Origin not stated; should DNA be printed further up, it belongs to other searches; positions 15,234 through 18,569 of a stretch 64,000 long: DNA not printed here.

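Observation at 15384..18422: PilB/GspE secretion ATPase with two complete ATPase units fused in one 1012-aa ORF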

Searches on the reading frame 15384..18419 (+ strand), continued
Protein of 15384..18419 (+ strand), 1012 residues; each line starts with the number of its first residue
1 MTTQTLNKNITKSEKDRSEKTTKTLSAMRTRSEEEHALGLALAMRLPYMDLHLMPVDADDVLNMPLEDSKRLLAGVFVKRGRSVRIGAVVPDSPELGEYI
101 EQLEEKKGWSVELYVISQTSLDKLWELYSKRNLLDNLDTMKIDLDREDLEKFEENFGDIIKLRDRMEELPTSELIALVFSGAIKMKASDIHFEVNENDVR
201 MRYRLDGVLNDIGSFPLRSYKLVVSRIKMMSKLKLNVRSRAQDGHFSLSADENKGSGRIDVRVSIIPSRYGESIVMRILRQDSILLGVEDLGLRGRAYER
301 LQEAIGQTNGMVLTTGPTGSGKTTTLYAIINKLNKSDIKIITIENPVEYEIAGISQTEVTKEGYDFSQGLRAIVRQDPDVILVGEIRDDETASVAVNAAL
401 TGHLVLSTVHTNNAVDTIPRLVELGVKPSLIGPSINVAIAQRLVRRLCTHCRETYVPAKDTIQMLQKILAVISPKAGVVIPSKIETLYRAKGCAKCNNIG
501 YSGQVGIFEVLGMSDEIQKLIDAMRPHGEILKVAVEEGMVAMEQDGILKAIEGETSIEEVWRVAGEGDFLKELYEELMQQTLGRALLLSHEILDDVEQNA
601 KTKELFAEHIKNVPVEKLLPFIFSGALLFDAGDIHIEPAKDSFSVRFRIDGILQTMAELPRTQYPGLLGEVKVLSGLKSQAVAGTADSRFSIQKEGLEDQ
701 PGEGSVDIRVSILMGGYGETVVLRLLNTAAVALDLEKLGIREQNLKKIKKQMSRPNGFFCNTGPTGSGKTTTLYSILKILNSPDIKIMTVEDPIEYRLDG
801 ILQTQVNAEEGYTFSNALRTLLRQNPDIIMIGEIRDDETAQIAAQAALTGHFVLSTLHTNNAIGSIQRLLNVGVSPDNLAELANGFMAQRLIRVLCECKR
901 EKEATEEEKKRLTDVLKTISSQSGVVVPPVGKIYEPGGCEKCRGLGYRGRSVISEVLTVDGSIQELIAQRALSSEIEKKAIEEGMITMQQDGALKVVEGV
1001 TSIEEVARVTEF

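Call 70: list_cluster_members(proteins=[P0129, P0131, P0133, P0134, P0139, P0035, P0003, P0005])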
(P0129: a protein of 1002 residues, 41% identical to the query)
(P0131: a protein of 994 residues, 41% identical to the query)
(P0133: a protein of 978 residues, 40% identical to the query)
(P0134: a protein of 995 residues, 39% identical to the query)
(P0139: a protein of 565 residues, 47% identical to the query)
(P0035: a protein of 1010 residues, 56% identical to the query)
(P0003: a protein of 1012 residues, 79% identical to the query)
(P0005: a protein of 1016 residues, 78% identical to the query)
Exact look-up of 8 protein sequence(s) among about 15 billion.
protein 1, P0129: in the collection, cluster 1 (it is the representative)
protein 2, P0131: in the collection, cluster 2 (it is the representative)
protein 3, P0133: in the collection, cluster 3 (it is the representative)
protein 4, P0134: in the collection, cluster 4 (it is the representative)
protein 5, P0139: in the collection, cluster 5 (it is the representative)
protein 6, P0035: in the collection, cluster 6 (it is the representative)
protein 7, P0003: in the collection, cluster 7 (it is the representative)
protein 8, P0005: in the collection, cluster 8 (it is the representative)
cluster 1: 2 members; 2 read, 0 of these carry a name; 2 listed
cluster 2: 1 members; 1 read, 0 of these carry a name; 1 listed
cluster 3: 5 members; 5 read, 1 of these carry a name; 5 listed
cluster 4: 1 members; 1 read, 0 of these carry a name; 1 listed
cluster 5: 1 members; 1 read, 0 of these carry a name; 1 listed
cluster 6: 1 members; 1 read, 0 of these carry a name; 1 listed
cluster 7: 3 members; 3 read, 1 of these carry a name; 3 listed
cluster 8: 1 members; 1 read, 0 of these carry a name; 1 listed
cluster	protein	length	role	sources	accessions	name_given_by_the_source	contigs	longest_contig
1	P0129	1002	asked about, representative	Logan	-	-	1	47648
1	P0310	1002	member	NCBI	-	-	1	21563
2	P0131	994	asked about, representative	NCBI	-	-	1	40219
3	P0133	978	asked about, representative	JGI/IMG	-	-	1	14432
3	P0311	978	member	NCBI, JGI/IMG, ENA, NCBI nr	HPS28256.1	MAG TPA: ATPase, T2SS/T4P/T4SS family [Candidatus Paceibacterota bacterium] | ATPase, T2SS/T4P/T4SS family [Candidatus Paceibacterota bacterium]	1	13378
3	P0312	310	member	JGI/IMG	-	-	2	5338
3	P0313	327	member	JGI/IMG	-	-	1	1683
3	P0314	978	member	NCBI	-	-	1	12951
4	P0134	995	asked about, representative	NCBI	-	-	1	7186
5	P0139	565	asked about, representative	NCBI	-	-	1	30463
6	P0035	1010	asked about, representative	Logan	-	-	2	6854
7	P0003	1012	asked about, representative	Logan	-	-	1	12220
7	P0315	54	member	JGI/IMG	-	methyl-accepting chemotaxis protein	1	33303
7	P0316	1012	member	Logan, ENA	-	-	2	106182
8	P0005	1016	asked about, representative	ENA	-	-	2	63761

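Call 72: find_encoding_contigs(protein=P0134, flank=6000, max_places=1)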
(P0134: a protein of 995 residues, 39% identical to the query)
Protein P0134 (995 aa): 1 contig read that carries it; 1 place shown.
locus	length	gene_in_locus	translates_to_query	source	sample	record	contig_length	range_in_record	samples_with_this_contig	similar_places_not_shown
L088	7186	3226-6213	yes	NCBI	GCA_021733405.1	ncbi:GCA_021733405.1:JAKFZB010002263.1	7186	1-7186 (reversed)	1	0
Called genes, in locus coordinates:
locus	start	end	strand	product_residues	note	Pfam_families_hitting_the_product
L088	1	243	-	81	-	?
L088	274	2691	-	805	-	PF02739:5_3_exonuc_N, PF01367:5_3_exonuc, PF00476:DNA_pol_A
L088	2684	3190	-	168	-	PF02367:TsaE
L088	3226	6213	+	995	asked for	PF00437:T2SSE, PF20720:nSTAND3 (faint), PF02399:Herpes_ori_bp (faint), PF25199:nSTAND_NTPase5 (faint), PF02492:cobW (faint), PF13173:AAA_14 (faint), PF13401:AAA_22 (faint), PF00437:T2SSE, +1 more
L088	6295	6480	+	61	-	-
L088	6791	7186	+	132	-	?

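Call 73: find_encoding_contigs(protein=P0143, flank=8000, max_places=1)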
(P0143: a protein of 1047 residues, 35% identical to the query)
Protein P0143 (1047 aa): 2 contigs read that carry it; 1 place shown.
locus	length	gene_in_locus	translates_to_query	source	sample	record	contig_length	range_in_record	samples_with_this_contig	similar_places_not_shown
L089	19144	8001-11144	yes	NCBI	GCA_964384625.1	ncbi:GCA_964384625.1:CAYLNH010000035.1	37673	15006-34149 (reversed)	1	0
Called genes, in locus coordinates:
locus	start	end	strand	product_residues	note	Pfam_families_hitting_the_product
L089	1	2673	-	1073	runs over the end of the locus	PF06452:CBM9_1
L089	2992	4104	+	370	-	PF01168:Ala_racemase_N, PF00842:Ala_racemase_C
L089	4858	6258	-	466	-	PF00884:Sulfatase, PF01663:Phosphodiest (faint), PF02995:DUF229 (faint), PF16347:SGSH_C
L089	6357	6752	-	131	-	-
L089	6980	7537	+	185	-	PF07638:Sigma70_ECF, PF04542:Sigma70_r2, PF08281:Sigma70_r4_2, PF04545:Sigma70_r4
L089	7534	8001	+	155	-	PF13490:zf-HC2 (weak), PF12728:HTH_17 (weak)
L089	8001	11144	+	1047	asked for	PF00482:T2SSF (weak), PF13191:AAA_16 (faint), PF00482:T2SSF, PF00437:T2SSE, PF13401:AAA_22 (faint), PF20720:nSTAND3 (faint), PF25199:nSTAND_NTPase5 (faint), PF00437:T2SSE, +1 more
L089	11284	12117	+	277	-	-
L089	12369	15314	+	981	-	-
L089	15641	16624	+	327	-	PF20030:bpMoxR, PF07726:AAA_3, PF07728:AAA_5, PF17863:AAA_lid_2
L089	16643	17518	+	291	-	PF01882:DUF58, PF13519:VWA_2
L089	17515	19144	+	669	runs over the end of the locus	PF07584:BatA (weak), PF13519:VWA_2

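Call 74: find_encoding_contigs(protein=P0131, flank=8000, max_places=1)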
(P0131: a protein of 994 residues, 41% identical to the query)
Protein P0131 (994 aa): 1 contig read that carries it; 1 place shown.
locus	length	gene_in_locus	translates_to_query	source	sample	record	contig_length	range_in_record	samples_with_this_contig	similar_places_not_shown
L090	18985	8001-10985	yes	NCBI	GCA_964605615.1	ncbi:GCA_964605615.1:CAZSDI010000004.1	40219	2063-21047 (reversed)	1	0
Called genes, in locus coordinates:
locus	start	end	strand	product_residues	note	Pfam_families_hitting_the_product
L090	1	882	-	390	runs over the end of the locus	-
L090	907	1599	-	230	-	-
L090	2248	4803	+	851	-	PF20720:nSTAND3 (faint), PF17871:AAA_lid_9, PF00004:AAA, PF07724:AAA_2, PF07728:AAA_5, PF10431:ClpB_D2-small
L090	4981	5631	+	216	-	PF07690:MFS_1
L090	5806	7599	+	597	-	PF14716:HHH_8, PF14520:HHH_5 (weak), PF14792:DNA_pol_B_palm (weak), PF14791:DNA_pol_B_thumb, PF02811:PHP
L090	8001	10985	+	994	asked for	PF00437:T2SSE, PF25199:nSTAND_NTPase5 (faint), PF00004:AAA (faint), PF13173:AAA_14 (faint), PF13401:AAA_22 (faint), PF13604:AAA_30 (faint), PF20720:nSTAND3 (faint), PF00437:T2SSE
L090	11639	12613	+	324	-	PF05496:RuvB_N, PF00004:AAA, PF07728:AAA_5 (weak), PF17864:AAA_lid_4, PF05491:WHD_RuvB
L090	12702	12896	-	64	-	-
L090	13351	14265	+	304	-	PF02899:Phage_int_SAM_1, PF13102:Phage_int_SAM_5, PF13495:Phage_int_SAM_4, PF00589:Phage_integrase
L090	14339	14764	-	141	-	-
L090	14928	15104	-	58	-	-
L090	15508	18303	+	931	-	PF00133:tRNA-synt_1, PF01406:tRNA-synt_1e (faint), PF09334:tRNA-synt_1g, PF13603:tRNA-synt_1_2, PF00133:tRNA-synt_1, PF08264:Anticodon_1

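Call 75: search_protein_families(library=pfam, proteins=[P0143, P0134, P0131, P0124], max_evalue=0.00001)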
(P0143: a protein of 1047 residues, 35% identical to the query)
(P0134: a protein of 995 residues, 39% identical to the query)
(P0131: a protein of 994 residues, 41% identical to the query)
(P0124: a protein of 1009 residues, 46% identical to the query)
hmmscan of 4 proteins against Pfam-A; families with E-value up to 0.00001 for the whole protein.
P0143 (1047 aa): 3 families
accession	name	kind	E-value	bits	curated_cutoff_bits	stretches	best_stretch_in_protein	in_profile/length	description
PF00437.27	T2SSE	-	3.3e-236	783.3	24.9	2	661-1042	6-370/370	Type II/IV secretion system protein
PF00482.28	T2SSF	-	5.4e-22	78.5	25.2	2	118-203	2-88/125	Type II secretion system (T2SS), protein F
PF13401.12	AAA_22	-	3.1e-06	28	27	0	798-840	6-48/130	AAA domain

P0134 (995 aa): 6 families
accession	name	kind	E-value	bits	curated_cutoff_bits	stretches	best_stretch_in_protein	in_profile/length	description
PF00437.27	T2SSE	-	3.8e-220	730.4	24.9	2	596-974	12-370/370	Type II/IV secretion system protein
PF25199.1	nSTAND_NTPase5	-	8.5e-08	32.6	34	0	723-768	38-84/145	Novel STAND NTPase 5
PF13173.12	AAA_14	-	2e-07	31.5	27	0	728-812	4-81/129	AAA domain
PF13401.12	AAA_22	-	3.9e-07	30.9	27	0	726-759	5-38/130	AAA domain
PF20720.3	nSTAND3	-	2.6e-06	27.7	27.2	0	297-334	17-54/155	Novel STAND NTPase 3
PF13191.12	AAA_16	-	4.3e-06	27.8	32.6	0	292-363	18-85/167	AAA ATPase domain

P0131 (994 aa): 4 families
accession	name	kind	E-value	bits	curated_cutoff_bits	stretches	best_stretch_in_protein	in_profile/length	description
PF00437.27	T2SSE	-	9.5e-222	735.7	24.9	2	158-547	9-369/370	Type II/IV secretion system protein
PF25199.1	nSTAND_NTPase5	-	3e-09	37.3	34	0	280-339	24-85/145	Novel STAND NTPase 5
PF13401.12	AAA_22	-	1.1e-07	32.6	27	0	295-333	4-42/130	AAA domain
PF20720.3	nSTAND3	-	4.5e-06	26.9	27.2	0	296-335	17-56/155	Novel STAND NTPase 3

P0124 (1009 aa): 7 families
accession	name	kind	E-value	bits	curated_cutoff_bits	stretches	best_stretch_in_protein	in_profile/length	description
PF00437.27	T2SSE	-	9.3e-225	745.6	24.9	2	167-559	11-370/370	Type II/IV secretion system protein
PF13401.12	AAA_22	-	5.2e-08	33.7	27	0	745-791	4-50/130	AAA domain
PF13604.12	AAA_30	-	7.8e-08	32.7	27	0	289-327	2-40/191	AAA domain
PF13191.12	AAA_16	-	2e-06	28.8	32.6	0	292-333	7-52/167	AAA ATPase domain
PF20720.3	nSTAND3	-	2e-06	28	27.2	0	741-784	12-55/155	Novel STAND NTPase 3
PF25199.1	nSTAND_NTPase5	-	2.4e-06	27.9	34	0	302-346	38-83/145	Novel STAND NTPase 5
PF12775.13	AAA_7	-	5e-06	26.6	25.8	0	737-780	24-67/181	P-loop containing dynein motor region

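Call 79: find_related_loci(query=P0002, collection=metagenome_contigs, flank=3000)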
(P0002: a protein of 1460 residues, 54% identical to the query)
Query P0002 (1460 aa) in metagenome_contigs; peptide patterns used: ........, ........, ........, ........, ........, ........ (x = any residue, [..] = any of these).
208 stretches matched a pattern; 1 encode a relative of the query (tblastn E <= 1e-3); 1 distinct loci.
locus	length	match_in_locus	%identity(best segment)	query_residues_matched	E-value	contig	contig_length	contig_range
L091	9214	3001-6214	39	30-1458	9e-97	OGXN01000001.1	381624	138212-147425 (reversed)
